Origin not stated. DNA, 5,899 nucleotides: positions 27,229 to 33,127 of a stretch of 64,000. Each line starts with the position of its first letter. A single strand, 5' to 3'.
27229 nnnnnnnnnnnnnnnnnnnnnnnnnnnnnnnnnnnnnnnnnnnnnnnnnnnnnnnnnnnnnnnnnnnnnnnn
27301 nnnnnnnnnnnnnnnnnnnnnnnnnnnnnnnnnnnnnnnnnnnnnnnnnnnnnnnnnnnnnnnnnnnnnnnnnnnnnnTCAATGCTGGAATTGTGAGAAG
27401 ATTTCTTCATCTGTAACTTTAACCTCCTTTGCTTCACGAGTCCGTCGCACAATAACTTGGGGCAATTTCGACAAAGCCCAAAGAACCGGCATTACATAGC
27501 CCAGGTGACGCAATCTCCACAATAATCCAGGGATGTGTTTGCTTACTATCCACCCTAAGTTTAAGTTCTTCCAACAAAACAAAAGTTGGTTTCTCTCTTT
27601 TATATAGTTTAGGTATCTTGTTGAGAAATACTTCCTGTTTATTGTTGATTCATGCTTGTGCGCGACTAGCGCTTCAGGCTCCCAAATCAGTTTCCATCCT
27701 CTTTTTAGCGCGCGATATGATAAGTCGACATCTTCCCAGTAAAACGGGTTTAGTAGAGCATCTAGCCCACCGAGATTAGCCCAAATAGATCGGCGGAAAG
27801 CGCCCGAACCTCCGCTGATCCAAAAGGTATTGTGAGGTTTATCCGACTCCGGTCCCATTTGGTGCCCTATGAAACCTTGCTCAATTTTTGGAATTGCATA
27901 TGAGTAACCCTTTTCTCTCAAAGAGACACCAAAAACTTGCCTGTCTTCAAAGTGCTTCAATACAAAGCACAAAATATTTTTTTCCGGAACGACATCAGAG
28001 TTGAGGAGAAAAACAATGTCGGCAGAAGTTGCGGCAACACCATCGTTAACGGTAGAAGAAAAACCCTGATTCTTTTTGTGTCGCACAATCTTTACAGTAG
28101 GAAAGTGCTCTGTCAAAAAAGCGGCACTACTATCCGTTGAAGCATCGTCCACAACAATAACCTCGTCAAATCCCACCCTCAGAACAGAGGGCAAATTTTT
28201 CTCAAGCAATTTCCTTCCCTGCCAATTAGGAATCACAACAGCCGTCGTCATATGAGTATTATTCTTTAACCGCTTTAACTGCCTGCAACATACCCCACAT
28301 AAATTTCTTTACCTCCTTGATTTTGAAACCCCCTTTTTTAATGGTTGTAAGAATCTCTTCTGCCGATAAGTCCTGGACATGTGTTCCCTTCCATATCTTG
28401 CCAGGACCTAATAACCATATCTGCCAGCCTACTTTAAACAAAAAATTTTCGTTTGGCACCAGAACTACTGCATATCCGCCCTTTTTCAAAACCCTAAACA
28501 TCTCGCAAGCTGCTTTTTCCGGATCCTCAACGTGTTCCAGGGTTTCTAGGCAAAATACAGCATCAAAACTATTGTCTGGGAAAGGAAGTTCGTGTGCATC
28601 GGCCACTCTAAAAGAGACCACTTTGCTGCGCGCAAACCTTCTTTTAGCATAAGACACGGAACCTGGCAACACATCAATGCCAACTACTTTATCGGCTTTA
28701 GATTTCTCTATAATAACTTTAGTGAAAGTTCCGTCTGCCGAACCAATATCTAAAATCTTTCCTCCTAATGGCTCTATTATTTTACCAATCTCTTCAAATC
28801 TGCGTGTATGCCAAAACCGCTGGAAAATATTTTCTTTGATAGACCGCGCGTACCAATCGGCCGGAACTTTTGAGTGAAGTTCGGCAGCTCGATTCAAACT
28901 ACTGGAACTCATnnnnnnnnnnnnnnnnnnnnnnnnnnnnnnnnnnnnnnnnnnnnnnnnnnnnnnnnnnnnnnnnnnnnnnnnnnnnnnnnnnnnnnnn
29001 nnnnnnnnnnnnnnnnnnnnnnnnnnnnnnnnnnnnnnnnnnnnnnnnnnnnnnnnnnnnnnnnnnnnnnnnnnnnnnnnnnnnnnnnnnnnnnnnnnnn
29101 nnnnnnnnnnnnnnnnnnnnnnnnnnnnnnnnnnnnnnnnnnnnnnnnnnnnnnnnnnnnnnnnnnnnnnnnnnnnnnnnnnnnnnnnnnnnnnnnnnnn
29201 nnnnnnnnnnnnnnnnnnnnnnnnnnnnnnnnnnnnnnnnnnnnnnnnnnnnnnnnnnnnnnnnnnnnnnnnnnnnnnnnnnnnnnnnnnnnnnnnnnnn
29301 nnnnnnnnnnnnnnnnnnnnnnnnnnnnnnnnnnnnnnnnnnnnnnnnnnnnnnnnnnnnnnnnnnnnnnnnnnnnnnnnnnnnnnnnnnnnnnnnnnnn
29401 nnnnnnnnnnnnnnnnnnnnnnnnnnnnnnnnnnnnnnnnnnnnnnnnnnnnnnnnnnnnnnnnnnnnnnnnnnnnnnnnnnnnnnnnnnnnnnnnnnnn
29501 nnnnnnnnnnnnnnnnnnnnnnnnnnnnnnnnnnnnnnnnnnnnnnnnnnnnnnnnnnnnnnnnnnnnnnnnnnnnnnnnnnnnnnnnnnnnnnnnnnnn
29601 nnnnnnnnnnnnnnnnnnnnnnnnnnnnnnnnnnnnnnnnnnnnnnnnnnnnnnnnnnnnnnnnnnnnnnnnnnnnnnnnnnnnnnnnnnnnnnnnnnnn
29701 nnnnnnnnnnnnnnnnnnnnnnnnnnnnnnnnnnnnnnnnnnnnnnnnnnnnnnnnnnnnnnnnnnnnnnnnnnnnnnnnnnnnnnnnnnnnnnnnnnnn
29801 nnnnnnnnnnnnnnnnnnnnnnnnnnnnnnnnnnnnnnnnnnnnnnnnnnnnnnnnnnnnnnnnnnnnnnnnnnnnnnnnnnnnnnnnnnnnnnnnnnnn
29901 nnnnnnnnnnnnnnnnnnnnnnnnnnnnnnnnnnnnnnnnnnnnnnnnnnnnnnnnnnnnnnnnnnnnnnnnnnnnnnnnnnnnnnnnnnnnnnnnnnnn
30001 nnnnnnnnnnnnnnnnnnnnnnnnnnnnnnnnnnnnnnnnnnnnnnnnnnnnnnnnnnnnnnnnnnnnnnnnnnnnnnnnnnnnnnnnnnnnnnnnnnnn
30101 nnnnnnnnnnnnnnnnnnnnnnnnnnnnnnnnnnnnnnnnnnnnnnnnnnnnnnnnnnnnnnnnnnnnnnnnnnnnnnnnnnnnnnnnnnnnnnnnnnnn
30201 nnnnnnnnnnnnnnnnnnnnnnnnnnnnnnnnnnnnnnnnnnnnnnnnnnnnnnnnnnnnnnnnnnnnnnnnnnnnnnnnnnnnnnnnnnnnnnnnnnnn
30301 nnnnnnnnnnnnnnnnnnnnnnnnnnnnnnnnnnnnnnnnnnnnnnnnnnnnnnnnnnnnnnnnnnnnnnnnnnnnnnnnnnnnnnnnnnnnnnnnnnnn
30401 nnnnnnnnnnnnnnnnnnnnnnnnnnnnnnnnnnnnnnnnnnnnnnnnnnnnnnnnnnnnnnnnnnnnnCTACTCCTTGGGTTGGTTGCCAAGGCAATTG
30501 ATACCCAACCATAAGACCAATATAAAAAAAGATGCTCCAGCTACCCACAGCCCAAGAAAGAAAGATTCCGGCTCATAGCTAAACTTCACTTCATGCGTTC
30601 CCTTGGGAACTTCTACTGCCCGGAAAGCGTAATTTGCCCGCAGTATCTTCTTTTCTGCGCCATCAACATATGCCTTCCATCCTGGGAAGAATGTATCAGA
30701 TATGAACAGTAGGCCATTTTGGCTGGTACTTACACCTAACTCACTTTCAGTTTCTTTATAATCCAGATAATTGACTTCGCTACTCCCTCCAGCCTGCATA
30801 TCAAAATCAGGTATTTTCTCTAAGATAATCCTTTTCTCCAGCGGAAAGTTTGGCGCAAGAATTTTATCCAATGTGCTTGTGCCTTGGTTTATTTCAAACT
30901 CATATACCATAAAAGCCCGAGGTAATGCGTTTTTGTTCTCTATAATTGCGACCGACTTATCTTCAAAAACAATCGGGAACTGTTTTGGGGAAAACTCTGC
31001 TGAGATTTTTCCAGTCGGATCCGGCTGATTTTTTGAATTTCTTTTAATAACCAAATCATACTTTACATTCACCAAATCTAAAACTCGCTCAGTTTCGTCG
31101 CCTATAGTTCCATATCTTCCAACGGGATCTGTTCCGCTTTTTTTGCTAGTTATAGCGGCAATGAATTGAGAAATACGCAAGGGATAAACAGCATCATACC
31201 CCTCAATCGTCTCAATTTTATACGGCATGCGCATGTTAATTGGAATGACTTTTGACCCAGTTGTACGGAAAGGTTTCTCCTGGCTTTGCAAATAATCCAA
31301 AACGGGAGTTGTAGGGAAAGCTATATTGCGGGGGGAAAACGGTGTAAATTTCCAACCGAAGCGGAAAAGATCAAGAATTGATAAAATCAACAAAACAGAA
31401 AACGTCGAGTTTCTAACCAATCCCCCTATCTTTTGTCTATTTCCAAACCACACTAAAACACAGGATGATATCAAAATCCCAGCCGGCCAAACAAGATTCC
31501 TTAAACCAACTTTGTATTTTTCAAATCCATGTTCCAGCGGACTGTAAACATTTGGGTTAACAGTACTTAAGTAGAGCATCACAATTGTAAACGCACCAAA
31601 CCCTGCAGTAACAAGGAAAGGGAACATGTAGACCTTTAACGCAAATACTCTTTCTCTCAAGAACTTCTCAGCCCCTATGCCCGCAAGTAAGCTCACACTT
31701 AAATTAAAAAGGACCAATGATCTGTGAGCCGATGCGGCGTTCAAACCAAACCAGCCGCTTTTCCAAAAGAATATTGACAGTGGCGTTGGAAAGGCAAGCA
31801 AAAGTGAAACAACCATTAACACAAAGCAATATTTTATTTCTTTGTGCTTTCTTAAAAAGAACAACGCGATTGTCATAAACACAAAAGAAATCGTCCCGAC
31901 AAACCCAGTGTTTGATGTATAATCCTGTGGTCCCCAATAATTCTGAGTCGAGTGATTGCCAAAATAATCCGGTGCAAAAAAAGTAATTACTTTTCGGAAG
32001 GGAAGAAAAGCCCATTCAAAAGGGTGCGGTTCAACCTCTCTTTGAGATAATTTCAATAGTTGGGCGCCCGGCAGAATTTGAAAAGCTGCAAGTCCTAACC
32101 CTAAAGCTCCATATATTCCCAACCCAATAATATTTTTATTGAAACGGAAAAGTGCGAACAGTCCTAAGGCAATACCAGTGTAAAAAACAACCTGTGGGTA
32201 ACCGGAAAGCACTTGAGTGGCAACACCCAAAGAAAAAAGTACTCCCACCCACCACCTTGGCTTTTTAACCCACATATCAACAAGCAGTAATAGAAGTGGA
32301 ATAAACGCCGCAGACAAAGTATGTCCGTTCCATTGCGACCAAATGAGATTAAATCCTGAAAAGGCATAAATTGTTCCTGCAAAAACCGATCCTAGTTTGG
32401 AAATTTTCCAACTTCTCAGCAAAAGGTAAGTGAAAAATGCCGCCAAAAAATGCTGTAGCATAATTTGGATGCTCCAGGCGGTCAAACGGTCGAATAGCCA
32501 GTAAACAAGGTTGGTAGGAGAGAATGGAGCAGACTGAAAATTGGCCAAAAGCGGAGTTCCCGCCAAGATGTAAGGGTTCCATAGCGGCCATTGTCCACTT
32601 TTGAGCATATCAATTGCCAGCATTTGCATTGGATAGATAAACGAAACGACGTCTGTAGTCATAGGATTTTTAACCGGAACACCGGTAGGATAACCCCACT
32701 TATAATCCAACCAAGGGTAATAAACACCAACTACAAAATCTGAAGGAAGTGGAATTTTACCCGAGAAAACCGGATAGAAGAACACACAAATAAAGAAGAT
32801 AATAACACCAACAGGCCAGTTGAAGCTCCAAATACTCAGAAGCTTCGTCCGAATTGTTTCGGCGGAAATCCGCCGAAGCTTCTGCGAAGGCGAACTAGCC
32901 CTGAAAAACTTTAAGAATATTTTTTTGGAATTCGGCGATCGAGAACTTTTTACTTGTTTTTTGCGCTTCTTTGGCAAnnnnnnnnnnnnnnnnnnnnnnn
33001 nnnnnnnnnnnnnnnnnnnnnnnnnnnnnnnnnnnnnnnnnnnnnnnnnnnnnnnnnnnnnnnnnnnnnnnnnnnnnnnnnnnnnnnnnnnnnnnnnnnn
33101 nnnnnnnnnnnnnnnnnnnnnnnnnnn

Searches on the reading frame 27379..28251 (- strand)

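Call 15: search_protein_families(library=pfam, proteins=[window:27379-28251:-], max_evalue=0.001)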
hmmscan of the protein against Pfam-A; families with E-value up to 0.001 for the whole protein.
window:27379-28251:- (290 aa): 5 families
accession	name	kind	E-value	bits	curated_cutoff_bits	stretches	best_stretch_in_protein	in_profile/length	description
PF00535.33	Glycos_transf_2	-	7.7e-20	71.9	23.3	1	5-156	2-164/168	Glycosyl transferase family 2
PF13641.12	Glyco_tranf_2_3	-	6e-18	66.1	27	1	3-205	3-217/230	Glycosyltransferase like family 2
PF13632.12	Glyco_trans_2_3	-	1.2e-06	28.9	27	1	80-260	2-167/198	Glycosyl transferase family group 2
PF13704.12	Glyco_tranf_2_4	-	2.9e-05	24.9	27.5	1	16-65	7-55/98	Glycosyl transferase family 2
PF12804.13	NTP_transf_3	-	0.00029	21.5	27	1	10-102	21-112/160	MobA-like NTP transferase domain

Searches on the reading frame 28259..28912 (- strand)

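Call 15: search_protein_families(library=pfam, proteins=[window:28259-28912:-], max_evalue=0.001)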
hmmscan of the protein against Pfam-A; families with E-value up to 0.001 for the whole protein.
window:28259-28912:- (217 aa): 11 families
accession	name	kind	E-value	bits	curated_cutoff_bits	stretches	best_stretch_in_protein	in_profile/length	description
PF08241.18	Methyltransf_11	-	2.5e-27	95.8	21.2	1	54-149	1-94/95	Methyltransferase domain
PF13649.12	Methyltransf_25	-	1.6e-22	80.4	27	1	53-146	1-97/97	Methyltransferase domain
PF13847.12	Methyltransf_31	-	1.4e-21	77.2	27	1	51-154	5-113/145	Methyltransferase domain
PF13489.12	Methyltransf_23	-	2.8e-18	66.6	27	1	40-198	7-161/164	Methyltransferase domain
PF08242.18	Methyltransf_12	-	6.4e-15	56.1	30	1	54-147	1-97/98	Methyltransferase domain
PF01209.24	Ubie_methyltran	-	2.2e-12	47.3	20.1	1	49-166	47-169/233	ubiE/COQ5 methyltransferase family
PF01728.25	FtsJ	-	7.5e-08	32.9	24.1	1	43-109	16-78/181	FtsJ-like methyltransferase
PF07021.18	MetW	-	8.9e-08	32.4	21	1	39-167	4-123/193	Methionine biosynthesis protein MetW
PF03141.22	Methyltransf_29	-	0.00037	19.6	23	1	52-150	120-217/506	Putative S-adenosyl-L-methionine-dependent methyltransferase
PF05401.17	NodS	-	0.00051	20.4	24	1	51-135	45-126/201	Nodulation protein S (NodS)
PF05219.18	DREV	-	0.00063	19.4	26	1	28-162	76-200/265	DREV methyltransferase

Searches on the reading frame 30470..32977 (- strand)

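Call 15: search_protein_families(library=pfam, proteins=[window:30470-32977:-], max_evalue=0.001)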
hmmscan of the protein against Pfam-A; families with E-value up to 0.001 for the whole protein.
window:30470-32977:- (835 aa): 1 family
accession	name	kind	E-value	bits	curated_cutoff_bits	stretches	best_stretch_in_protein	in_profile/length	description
PF09586.16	YfhO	-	5.2e-24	85.1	28.5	2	735-812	756-834/835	Bacterial membrane protein YfhO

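Call 56: search_protein_families(library=ncbifam, proteins=[window:30470-32977:-], max_evalue=0.01)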
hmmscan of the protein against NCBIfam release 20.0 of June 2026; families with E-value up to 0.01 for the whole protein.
window:30470-32977:- (835 aa): 1 family
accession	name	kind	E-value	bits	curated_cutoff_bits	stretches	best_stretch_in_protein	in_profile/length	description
NF047590.1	GlcsyltransPgfM2Strep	equivalog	2.2e-10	39.4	1500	2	754-824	807-877/884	glycosyltransferase PgfM2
